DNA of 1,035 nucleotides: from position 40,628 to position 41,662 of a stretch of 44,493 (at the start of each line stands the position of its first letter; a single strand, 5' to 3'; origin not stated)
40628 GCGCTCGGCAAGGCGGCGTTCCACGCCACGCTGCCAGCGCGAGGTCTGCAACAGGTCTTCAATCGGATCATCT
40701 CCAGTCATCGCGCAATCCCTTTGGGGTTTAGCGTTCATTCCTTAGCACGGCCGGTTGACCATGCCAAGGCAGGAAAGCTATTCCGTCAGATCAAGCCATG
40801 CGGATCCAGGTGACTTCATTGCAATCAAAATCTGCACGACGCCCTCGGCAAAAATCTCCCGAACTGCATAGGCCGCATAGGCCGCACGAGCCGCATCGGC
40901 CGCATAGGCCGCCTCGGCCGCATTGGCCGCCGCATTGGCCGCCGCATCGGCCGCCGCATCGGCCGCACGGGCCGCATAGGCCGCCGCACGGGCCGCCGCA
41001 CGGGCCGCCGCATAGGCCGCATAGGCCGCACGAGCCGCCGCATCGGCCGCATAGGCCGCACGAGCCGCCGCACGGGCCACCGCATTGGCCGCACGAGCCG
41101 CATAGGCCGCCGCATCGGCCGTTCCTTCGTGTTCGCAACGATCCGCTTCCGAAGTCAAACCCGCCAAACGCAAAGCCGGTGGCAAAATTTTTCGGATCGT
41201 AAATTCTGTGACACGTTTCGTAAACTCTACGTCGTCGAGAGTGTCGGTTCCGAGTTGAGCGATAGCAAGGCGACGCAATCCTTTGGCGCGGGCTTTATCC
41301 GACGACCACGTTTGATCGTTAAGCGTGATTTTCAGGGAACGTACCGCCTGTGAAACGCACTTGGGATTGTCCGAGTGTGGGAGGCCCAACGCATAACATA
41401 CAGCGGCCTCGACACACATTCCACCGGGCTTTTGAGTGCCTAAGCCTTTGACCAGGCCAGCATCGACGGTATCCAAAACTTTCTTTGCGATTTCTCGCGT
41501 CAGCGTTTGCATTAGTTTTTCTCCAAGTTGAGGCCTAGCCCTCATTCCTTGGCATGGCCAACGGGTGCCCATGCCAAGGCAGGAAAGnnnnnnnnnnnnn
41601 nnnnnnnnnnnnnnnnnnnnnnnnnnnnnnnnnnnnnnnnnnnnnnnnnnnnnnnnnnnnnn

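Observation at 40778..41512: Early protein with an 85-residue Ala/Tyr/Arg/Asp/Asn helical stripe repeat encoded by a slippery 9/12-nt array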

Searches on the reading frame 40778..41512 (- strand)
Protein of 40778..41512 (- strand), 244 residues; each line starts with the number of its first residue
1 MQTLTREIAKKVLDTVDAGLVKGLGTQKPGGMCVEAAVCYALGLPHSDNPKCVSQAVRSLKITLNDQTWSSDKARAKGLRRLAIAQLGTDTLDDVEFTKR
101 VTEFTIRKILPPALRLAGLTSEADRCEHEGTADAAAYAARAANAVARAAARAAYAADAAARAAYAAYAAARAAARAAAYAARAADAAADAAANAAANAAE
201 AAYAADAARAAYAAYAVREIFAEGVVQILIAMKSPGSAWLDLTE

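Call 7: search_protein_families(library=pfam, proteins=[window:40778-41512:-], max_evalue=10)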
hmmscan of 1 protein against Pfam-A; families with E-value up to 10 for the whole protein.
window:40778-41512:- (244 aa): 0 families

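Call 8: search_protein_families(library=phrogs, proteins=[window:40778-41512:-], max_evalue=1)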
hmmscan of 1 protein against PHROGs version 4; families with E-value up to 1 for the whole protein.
window:40778-41512:- (244 aa): 7 families
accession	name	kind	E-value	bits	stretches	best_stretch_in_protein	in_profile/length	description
phrog_3416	-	unknown function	0.083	13.7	1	32-214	26-209/248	-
phrog_37809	-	unknown function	0.24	12.6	1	59-82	8-33/70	-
phrog_19280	-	unknown function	0.26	10.8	1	129-214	138-224/623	-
phrog_8780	-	tail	0.33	10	1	119-208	209-295/755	minor tail protein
phrog_6256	-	tail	0.86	9.5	1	121-233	193-299/686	tail fiber protein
phrog_2340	-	DNA, RNA and nucleotide metabolism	0.94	10.6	0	99-198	18-114/171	endonuclease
phrog_24201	-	head and packaging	0.98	8.9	0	115-213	568-663/790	head protein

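Call 9: find_homologous_proteins(query=window:40778-41512:-)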
Query window:40778-41512:- (244 aa): 1413 proteins with E <= 0.001 among 8000 candidates; the best 120 are listed.
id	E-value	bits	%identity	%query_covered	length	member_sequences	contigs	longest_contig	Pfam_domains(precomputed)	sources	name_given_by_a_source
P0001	2.2e-139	480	100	100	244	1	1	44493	-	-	-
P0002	6.0e-64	234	66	53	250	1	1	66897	-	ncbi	-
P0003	6.0e-61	224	55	98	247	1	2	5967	-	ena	-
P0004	1.2e-60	223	60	53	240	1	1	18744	-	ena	-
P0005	3.2e-60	222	63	51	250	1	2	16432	-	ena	-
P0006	3.6e-60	222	53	100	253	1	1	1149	-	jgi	jgi:hypothetical protein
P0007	3.6e-60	222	63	54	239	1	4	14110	-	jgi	jgi:hypothetical protein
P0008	3.7e-60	222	51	100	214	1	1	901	-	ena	-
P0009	7.7e-60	221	63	51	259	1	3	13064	-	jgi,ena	-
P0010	8.0e-60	220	58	57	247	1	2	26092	-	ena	-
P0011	9.5e-60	220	56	100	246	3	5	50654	-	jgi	jgi:hypothetical protein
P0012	9.9e-60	220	63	54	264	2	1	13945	-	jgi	jgi:hypothetical protein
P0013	1.0e-59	220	63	53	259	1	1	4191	-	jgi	jgi:membrane protein involved in colicin uptake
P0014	1.8e-59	219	58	49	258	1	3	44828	-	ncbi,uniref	ncbi:MAG: hypothetical protein AB7F22_07695 [Reyranella sp.]|uniref:hypothetical protein n=1 Tax=Rey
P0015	1.9e-59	219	56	100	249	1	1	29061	-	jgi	jgi:hypothetical protein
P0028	7.7e-58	214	56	99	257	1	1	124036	-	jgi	-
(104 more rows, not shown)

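Call 10: search_solved_structures(query=window:40778-41512:-, max_evalue=10)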
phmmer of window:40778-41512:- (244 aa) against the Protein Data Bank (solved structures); distinct sequences matched with E-value up to 10: 0.

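Call 19: find_encoding_contigs(protein=P0002, flank=8000, max_places=3)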
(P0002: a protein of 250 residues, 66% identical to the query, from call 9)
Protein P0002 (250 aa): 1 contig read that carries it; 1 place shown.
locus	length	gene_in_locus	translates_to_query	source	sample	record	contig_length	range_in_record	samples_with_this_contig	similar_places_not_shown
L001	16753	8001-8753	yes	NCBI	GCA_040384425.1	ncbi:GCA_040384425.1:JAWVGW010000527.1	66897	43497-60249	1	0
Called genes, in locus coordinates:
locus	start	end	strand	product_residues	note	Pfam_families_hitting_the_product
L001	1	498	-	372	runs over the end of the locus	-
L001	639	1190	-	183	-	-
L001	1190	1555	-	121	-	-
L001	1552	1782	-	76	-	-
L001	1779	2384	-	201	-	PF00486:Trans_reg_C (weak)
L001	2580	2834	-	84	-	-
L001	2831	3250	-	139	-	-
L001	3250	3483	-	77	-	-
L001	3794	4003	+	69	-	-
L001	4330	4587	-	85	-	-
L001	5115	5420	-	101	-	-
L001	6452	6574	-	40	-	-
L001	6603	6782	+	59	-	-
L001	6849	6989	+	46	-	-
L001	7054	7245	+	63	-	-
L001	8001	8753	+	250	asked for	-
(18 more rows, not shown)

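Call 21: find_encoding_contigs(protein=P0028, flank=8000, max_places=3)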
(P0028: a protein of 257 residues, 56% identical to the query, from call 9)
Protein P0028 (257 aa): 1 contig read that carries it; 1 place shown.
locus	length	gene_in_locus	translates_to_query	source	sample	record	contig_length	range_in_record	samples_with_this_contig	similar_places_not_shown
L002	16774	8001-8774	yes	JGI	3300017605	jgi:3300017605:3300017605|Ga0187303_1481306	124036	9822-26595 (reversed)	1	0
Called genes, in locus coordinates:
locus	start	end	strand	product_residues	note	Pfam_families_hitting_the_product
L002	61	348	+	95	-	-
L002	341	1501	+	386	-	-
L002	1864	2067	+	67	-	-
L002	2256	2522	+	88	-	-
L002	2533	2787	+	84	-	-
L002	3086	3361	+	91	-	-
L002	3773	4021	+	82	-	-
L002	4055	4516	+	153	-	-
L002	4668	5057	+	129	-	-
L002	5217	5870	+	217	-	PF12224:Amidoligase_2 (weak)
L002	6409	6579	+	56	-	-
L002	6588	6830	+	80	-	-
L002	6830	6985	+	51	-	-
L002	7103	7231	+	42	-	-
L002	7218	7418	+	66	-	-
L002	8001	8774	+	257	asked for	-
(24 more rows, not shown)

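Call 22: find_encoding_contigs(protein=P0014, flank=8000, max_places=3)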
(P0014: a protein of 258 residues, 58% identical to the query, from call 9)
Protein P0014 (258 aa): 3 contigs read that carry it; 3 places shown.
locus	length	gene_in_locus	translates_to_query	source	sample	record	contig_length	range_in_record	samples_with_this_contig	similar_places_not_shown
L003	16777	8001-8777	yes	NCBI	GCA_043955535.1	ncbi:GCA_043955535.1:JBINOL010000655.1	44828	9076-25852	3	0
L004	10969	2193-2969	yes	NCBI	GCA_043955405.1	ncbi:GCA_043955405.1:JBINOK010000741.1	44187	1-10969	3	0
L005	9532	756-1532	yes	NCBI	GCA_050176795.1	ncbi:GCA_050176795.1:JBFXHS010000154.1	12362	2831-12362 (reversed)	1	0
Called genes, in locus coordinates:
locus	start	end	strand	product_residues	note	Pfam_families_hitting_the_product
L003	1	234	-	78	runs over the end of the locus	-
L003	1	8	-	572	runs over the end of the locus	PF12236:Head-tail_con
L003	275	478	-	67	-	-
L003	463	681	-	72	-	-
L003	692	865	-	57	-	-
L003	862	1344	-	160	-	PF00959:Phage_lysozyme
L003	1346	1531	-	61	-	-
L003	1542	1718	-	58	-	-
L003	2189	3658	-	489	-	PF03237:Terminase_6N, PF17289:Terminase_6C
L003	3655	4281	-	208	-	-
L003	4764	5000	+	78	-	-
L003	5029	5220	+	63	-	-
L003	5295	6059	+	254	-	-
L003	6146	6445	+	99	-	-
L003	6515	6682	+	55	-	-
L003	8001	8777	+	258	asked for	-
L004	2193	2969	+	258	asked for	-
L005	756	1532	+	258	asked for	-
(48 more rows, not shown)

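Call 23: predict_structure(alignment_id=A1)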
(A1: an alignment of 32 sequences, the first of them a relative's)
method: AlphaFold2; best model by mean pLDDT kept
length: 244 residues; sequences in the alignment: 32
mean_pLDDT: 72.0   pTM: 0.73
mean pLDDT of the five models: 72.0, 71.7, 68.7, 67.1, 64.2
residues with pLDDT >= 90: 51; 70-90: 98; 50-70: 41; < 50: 54
segments of 3 or more residues with pLDDT < 50: 21-31, 149-185, 201-205
pLDDT, mean of each block of 10 residues (from residue 1): 91 82 44 74 85 89 80 85 94 88 82 77 86 71 60 35 38 44 49 53 50 72 93 97 92
secondary structure, 60 per line:
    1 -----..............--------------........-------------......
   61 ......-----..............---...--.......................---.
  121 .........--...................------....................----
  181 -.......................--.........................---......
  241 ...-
elements in order: H6-19 H34-41 H55-66 H72-85 H94-116 H120-129 H132-150 H157-176 H182-204 H207-231 H235-243

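Call 24: find_related_loci(query=A1, collection=viral_contigs, flank=6000)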
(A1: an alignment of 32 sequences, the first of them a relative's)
Query A1 (244 aa) in viral_contigs; peptide patterns used: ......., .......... (x = any residue, [..] = any of these).
265 stretches matched a pattern; 245 encode a relative of the query (tblastn E <= 1e-3); the best 80 are kept; 80 distinct loci.
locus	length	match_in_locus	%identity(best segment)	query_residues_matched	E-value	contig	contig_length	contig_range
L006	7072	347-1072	56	1-244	1e-54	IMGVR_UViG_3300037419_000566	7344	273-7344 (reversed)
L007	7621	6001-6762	52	4-244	2e-54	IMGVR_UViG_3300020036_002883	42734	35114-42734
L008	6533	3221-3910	48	3-244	7e-54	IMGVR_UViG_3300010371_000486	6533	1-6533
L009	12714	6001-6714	54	2-244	1e-53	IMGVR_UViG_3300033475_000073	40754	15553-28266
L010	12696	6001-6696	49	4-244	8e-54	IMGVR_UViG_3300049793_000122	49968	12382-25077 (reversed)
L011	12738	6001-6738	52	4-242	5e-53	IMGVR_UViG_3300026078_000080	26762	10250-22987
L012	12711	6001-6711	57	4-244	8e-53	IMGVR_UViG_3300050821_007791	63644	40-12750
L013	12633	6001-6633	50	8-244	3e-52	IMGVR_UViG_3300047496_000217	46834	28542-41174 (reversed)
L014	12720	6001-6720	49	4-244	4e-52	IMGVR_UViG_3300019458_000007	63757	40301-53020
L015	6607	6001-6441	59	1-138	8e-52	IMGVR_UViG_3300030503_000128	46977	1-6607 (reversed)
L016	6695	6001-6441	61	4-138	7e-52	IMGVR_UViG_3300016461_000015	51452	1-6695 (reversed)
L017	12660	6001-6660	49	4-242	2e-51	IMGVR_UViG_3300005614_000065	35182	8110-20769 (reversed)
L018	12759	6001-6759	56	4-244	1e-50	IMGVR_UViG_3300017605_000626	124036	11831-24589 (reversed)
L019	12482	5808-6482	44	4-244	4e-50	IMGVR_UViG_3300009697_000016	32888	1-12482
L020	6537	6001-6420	61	4-131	6e-50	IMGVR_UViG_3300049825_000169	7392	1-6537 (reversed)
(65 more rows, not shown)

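Call 27: fold_search(model_id=the predicted structure, library=pdb)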
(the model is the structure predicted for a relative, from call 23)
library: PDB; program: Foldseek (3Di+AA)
matches with E <= 10: 16; with E <= 0.001: 0
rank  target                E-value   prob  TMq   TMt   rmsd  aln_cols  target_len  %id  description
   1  7u1q_E                3.8e+00  0.01  0.12  0.04  24.1       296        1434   12  Cryo-EM structure of the pancreatic ATP-sensitive potassium channel bound to ATP and repaglinide with SUR1-in conforma (released 2022-08-31)
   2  7d5p_A                4.1e+00  0.03  0.18  0.13  16.9       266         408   12  Structure of NorC transporter in an outward-open conformation in complex with a single-chain Indian camelid antibody (released 2021-06-09)
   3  7p3r_A                5.7e+00  0.02  0.12  0.10  41.0       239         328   12  Helical structure of the toxin MakA from Vibrio cholera (released 2022-02-23)
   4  7zjr                  5.7e+00  0.01  0.13  0.12  20.8       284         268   11  X-ray structure of the periplasmic region of PilJ from P. aeruginosa (released 2022-04-27)
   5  8brd_A                6.2e+00  0.02  0.15  0.14  21.9       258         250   10  Mechanisms of ion selectivity and rotor coupling in the bacterial flagellar sodium-driven stator unit (released 2023-06-14)
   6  7a0g_FFF              6.5e+00  0.01  0.10  0.08  37.3       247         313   11  Structure of the SmhB pore of the tripartite alpha-pore forming toxin, Smh, from Serratia marcescens. (released 2021-03-31)
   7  7v9r_B                6.8e+00  0.02  0.15  0.09  12.4       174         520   14  Crystal Structure of the heptameric EcHsp60 (released 2022-08-31)
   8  6w2v_A                7.5e+00  0.02  0.16  0.18  16.4       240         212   18  Junction 23, DHR14-DHR18 (released 2020-04-15)
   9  8qag_B                7.5e+00  0.02  0.17  0.15  18.6       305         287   16  X-ray crystal structure of a de novo designed single-chain parallel coiled-coil alpha-helical barrel with 6 inner heli (released 2024-07-03)
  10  5ayn                  7.5e+00  0.02  0.18  0.13  19.0       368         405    8  Crystal structure of a bacterial homologue of iron transporter ferroportin in outward-facing state (released 2015-11-04)
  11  7a0g_III              7.8e+00  0.01  0.10  0.08  36.6       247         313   11  Structure of the SmhB pore of the tripartite alpha-pore forming toxin, Smh, from Serratia marcescens. (released 2021-03-31)
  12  3ay5                  8.2e+00  0.01  0.12  0.11  15.3       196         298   12  Crystal structure of HHM (human homologue of murine maternal Id-like molecule) (released 2012-03-14)
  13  8ii8                  8.6e+00  0.02  0.15  0.17  18.7       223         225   13  X-ray crystal structure of pink-colored protein from Pleurotus salmoneostramineus in complex with natural chromophore (released 2024-08-14)
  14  2yfa_B                9.4e+00  0.02  0.14  0.15  20.7       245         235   11  X-ray structure of McpS ligand binding domain in complex with malate (released 2012-04-18)
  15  8qai_B                9.4e+00  0.02  0.15  0.12  16.3       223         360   16  X-ray crystal structure of a de novo designed single-chain parallel coiled-coil alpha-helical barrel with 7 inner heli (released 2024-07-03)
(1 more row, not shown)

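Call 28: fold_search(model_id=the predicted structure, library=viral)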
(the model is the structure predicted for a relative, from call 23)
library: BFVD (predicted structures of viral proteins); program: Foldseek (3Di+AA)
matches with E <= 10: 33; with E <= 0.001: 1
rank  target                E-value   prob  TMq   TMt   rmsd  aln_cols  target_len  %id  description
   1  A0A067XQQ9            7.1e-09  1.00  0.59  0.61  18.8       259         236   46  (no name in the UniProt tables at hand)
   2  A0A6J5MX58            3.4e-02  0.99  0.43  0.39  26.7       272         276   29  Uncharacterized protein [uncultured Caudovirales phage]
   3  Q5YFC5                9.2e-01  0.06  0.15  0.12  35.3       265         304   14  Uncharacterized protein [Singapore grouper iridovirus]
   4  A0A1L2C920            1.9e+00  0.06  0.19  0.08  23.8       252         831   12  Peptidoglycan hydrolase [Pseudomonas phage ZC03]
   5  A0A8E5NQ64            2.1e+00  0.04  0.15  0.04  22.6       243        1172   17  (no name in the UniProt tables at hand)
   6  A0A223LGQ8            2.5e+00  0.03  0.14  0.09  20.0       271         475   11  Uncharacterized protein [Erwinia phage vB_EamM_RisingSun]
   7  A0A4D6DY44            2.7e+00  0.03  0.16  0.15  20.2       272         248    9  Uncharacterized protein [Edwardsiella phage pEt-SU]
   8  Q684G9                3.5e+00  0.03  0.18  0.16  15.3       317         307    8  (no name in the UniProt tables at hand)
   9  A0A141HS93            3.8e+00  0.05  0.21  0.07  20.3       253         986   11  (no name in the UniProt tables at hand)
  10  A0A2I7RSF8            4.3e+00  0.05  0.13  0.19  10.2        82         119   13  (no name in the UniProt tables at hand)
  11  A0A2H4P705            4.3e+00  0.02  0.15  0.06  57.8       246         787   20  GDSL-like lipase [Pseudomonas phage nickie]
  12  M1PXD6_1              4.8e+00  0.01  0.15  0.06  19.8       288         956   10  (no name in the UniProt tables at hand)
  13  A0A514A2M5            5.0e+00  0.02  0.14  0.09  21.7       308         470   11  Uncharacterized protein [Vibrio phage USC-1]
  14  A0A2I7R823            5.2e+00  0.04  0.13  0.11  10.9        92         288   16  (no name in the UniProt tables at hand)
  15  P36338                5.2e+00  0.02  0.15  0.06  17.9       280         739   14  Tegument protein UL47 [Bovine herpesvirus 1.1 (strain Cooper)]
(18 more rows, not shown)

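Call 33: find_related_loci(query=A1, collection=genome_contigs, flank=6000)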
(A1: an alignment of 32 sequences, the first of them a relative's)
Query A1 (244 aa) in genome_contigs; peptide patterns used: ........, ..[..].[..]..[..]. (x = any residue, [..] = any of these).
38 stretches matched a pattern; 28 encode a relative of the query (tblastn E <= 1e-3); 28 distinct loci.
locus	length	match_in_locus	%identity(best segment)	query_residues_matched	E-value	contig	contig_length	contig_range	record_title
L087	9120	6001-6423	63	2-130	1e-51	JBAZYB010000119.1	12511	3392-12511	MAG: Hyphomicrobium sp. isolate SO_2017_GW1_7 NODE_18753_length_12511_cov_1.168039_OW334_2017, whole genome shotgun sequ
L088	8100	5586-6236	47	4-243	6e-51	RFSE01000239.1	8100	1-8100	MAG: Proteobacteria bacterium isolate WB4_2_1501 contig_100_238, whole genome shotgun sequence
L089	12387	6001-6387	61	1-128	9e-50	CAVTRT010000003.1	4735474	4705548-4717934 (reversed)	MAG: uncultured Actinomycetota bacterium isolate MFD09495.bin.2.13 genome assembly, contig: contig_272, whole genome sho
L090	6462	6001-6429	62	1-131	1e-49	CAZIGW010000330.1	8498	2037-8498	MAG TPA_asm: uncultured Hyphomicrobiales bacterium isolate binchicken_co84_405 genome assembly, contig: k141_2014258, wh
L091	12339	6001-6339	70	4-115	4e-48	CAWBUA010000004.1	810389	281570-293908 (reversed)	MAG: uncultured Alphaproteobacteria bacterium isolate MFD05502.bin.1.117 genome assembly, contig: contig_22790, whole ge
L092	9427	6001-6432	58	4-138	7e-48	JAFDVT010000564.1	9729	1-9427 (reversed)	MAG: Acidobacteria bacterium isolate SZAS-8 CK_MAG-99__564__length-9729, whole genome shotgun sequence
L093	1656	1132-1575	55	3-138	1e-46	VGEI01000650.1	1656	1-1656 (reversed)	MAG: Alphaproteobacteria bacterium isolate K_Offshore_80m_m2_053 K_Offshore_80m_m2_053_Ga0194132_10117355, whole genome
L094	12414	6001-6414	59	3-130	6e-46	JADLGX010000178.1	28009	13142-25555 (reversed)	MAG: Candidatus Eisenbacteria bacterium isolate SJ457 c_000000316719, whole genome shotgun sequence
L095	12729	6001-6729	40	3-242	1e-45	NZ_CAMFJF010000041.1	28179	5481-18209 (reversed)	MAG: uncultured Bosea sp. isolate SRR12456171_bin.10_metaWRAP_v1.3_MAG ERZ12289969.769, whole genome shotgun sequence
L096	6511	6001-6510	52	7-167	6e-45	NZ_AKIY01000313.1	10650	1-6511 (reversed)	Bradyrhizobium sp. YR681 PMI42_contig_932.932, whole genome shotgun sequence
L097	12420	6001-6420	58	4-131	1e-44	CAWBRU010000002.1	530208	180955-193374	MAG: uncultured Alphaproteobacteria bacterium isolate MFD00392.bin.2.78 genome assembly, contig: contig_10622, whole gen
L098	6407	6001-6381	61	4-127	7e-45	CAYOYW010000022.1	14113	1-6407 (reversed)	MAG TPA_asm: uncultured Candidatus Saccharibacteria bacterium isolate SRP257259_co1_256 genome assembly, contig: NODE_57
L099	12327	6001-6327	65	8-115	2e-44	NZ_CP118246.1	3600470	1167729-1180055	Devosia algicola strain G20-9 chromosome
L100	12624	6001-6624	44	4-244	4e-44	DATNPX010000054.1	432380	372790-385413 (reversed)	MAG TPA_asm: Oculatellaceae cyanobacterium isolate SMAG_U16492 k141_445023, whole genome shotgun sequence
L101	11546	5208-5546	64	4-115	3e-44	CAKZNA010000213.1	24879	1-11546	MAG TPA_asm: uncultured Sphingomonadales bacterium isolate ERR2094169_bin.63_CONCOCT_v1.1_MAG genome assembly, contig: E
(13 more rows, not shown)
